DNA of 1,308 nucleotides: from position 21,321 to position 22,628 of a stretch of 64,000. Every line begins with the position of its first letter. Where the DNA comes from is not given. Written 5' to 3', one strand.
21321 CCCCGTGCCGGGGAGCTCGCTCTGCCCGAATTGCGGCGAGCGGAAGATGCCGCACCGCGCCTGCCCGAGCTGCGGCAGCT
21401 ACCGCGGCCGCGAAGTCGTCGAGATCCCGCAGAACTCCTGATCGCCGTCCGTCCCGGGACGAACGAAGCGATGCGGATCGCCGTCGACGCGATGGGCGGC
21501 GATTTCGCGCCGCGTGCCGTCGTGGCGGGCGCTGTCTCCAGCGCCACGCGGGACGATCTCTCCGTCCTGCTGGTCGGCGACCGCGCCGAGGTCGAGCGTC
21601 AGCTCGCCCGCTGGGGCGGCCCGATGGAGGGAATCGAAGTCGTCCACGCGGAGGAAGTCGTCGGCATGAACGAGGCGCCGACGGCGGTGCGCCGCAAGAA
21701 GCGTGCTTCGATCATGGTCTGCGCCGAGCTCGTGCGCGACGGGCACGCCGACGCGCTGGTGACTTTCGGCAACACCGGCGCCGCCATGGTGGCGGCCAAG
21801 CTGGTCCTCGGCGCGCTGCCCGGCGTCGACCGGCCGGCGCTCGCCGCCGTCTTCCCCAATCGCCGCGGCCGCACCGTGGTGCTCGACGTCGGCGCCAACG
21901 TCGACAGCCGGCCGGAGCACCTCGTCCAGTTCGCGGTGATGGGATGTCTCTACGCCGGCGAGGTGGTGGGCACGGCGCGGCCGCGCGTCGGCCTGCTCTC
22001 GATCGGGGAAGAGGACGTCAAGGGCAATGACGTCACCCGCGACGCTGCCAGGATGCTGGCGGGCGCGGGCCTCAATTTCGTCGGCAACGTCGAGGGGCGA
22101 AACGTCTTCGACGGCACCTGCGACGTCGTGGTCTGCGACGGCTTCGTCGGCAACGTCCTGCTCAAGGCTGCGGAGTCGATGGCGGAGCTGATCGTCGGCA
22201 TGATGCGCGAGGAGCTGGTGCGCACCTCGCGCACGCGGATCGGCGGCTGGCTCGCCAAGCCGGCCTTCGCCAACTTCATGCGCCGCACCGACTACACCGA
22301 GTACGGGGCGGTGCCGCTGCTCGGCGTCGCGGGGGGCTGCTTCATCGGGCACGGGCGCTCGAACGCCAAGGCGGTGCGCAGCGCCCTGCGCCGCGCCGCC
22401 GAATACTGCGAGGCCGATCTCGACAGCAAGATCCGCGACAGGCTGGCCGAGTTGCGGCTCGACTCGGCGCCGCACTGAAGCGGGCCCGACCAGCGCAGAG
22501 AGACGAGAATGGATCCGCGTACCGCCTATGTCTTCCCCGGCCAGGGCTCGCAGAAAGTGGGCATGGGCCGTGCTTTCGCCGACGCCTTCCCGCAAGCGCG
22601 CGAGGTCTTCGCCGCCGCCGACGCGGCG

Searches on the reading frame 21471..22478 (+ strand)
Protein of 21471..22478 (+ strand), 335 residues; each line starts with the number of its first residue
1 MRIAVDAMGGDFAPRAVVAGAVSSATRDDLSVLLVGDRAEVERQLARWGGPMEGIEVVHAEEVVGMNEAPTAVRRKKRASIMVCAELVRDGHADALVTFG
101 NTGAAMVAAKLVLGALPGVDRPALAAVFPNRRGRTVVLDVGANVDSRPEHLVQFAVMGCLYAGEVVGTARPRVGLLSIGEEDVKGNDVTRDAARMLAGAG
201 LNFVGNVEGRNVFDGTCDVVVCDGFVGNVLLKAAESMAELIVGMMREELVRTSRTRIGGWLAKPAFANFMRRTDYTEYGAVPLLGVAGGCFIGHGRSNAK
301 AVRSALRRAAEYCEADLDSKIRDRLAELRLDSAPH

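Call 58: find_related_loci(query=window:21471-22478:+, collection=genome_contigs, flank=1000)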
Query window:21471-22478:+ (335 aa) in genome_contigs; peptide patterns used: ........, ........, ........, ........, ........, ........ (x = any residue, [..] = any of these).
119 stretches matched a pattern; 68 encode a relative of the query (tblastn E <= 1e-3); 68 distinct loci.
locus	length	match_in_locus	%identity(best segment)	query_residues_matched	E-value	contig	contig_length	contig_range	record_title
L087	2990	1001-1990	64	1-328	1e-138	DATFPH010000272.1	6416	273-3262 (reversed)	MAG TPA_asm: Thermoanaerobaculia bacterium isolate SMAG_U9298 k141_1990249, whole genome shotgun sequence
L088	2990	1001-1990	64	1-329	5e-131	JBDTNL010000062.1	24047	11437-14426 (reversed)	MAG: Acidobacteriota bacterium isolate cluster3_bin.15 NODE_6848_length_24047_cov_43.483620, whole genome shotgun sequen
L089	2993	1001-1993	53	1-328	3e-111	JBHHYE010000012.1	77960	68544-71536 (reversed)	MAG: Acidobacteriota bacterium isolate Maj_2_bin.8 NODE_66_length_77960_cov_15.172954, whole genome shotgun sequence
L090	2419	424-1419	53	1-329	3e-108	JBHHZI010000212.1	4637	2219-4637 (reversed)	MAG: Acidobacteriota bacterium isolate Maj_1_bin.40 NODE_10968_length_4637_cov_8.813400, whole genome shotgun sequence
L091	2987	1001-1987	53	1-326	7e-106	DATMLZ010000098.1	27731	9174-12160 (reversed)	MAG TPA_asm: Candidatus Acidoferrum sp. isolate SMAG_U12810 k141_1130757, whole genome shotgun sequence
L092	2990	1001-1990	56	1-326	2e-105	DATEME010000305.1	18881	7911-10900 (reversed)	MAG TPA_asm: Candidatus Acidiferrales bacterium isolate SMAG_U8934 k141_2054783, whole genome shotgun sequence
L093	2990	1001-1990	55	1-326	2e-105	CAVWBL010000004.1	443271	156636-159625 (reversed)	MAG: uncultured Acidobacteriota bacterium isolate MFD05502.bin.2.139 genome assembly, contig: contig_17732, whole genome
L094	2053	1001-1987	55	1-326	3e-106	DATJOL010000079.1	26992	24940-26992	MAG TPA_asm: Candidatus Aquilonibacter sp. isolate SMAG_U14886 k141_1107532, whole genome shotgun sequence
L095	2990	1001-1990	54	1-326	1e-102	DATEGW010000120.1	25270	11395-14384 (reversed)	MAG TPA_asm: Candidatus Acidiferrales bacterium isolate SMAG_U8795 k141_542358, whole genome shotgun sequence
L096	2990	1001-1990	54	1-326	2e-101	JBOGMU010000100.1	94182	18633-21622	MAG: Candidatus Acidiferrales bacterium isolate TC-S_metawrap_bin.42 k127_822977, whole genome shotgun sequence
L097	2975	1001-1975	48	1-321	4e-101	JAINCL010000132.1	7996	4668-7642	MAG: Deferribacterales bacterium isolate BIN5 2436, whole genome shotgun sequence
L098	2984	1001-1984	49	1-325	8e-97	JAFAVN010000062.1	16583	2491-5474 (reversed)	MAG: Verrucomicrobiota bacterium isolate CP_BM_RX_37 BM_RX_k147_1243300, whole genome shotgun sequence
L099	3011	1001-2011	47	1-334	8e-97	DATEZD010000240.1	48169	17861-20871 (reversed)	MAG TPA_asm: Candidatus Udaeobacter sp. isolate SMAG_U8465 k141_377253, whole genome shotgun sequence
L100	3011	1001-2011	47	1-334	2e-96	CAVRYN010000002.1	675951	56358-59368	MAG: uncultured Verrucomicrobiae bacterium isolate MFD06085.bin.1.10 genome assembly, contig: contig_17035, whole genome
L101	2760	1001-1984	48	1-325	4e-97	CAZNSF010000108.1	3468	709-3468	MAG TPA_asm: uncultured Verrucomicrobiota bacterium isolate binchicken_co203_434 genome assembly, contig: k141_938313, w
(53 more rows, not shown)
